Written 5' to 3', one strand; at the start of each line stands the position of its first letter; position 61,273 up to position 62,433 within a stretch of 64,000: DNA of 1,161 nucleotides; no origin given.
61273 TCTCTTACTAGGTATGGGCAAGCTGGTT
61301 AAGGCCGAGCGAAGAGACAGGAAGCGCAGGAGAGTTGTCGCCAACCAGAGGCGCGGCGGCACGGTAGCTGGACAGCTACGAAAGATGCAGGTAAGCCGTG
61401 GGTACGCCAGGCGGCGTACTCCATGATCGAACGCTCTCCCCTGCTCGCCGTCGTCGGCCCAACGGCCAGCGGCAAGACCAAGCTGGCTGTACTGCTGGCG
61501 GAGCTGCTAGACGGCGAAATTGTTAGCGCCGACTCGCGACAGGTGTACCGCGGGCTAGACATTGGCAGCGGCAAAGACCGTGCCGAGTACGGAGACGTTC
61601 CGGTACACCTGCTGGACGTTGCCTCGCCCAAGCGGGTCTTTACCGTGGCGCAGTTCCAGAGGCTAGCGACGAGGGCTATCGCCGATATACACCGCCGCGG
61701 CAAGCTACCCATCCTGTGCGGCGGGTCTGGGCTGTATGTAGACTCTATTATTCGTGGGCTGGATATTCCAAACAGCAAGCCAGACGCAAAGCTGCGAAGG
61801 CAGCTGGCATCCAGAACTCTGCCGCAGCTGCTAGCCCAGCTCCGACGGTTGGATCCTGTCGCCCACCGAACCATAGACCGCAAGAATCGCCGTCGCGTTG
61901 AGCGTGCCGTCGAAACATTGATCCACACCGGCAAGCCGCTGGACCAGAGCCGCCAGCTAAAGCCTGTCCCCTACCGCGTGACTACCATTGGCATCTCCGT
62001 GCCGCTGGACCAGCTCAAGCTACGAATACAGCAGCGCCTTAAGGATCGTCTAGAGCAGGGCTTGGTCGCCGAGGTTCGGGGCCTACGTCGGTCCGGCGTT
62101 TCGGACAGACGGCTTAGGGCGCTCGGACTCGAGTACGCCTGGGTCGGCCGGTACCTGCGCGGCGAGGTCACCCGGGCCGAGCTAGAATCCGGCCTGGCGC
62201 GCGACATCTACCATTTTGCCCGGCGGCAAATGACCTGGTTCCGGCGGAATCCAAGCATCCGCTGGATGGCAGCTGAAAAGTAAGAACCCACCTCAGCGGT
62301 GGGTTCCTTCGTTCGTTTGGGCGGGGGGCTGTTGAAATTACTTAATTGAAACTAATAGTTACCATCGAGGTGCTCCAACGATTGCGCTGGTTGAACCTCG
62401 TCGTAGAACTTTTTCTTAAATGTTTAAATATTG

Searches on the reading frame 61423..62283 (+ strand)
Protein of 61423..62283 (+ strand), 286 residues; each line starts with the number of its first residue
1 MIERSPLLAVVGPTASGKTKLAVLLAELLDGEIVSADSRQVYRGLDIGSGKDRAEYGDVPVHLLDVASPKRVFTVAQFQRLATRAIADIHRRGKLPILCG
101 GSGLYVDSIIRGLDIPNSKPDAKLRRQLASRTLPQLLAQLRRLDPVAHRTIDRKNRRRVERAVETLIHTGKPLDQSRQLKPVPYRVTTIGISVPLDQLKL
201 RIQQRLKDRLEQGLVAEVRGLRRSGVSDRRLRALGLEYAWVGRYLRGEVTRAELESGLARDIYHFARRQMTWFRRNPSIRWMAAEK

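Call 76: find_encoding_contigs(protein=window:61423-62283:+, flank=10000, max_places=2)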
Protein window:61423-62283:+ (286 aa): 1 contig read that carries it; 1 place shown.
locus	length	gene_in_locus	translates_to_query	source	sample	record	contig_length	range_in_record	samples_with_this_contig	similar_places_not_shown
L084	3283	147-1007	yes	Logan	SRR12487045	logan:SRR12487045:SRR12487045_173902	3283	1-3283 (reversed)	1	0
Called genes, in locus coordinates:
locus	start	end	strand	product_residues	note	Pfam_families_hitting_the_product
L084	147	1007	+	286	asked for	PF01745:IPT (faint), PF01715:IPPT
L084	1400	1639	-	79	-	-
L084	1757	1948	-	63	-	-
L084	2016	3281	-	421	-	?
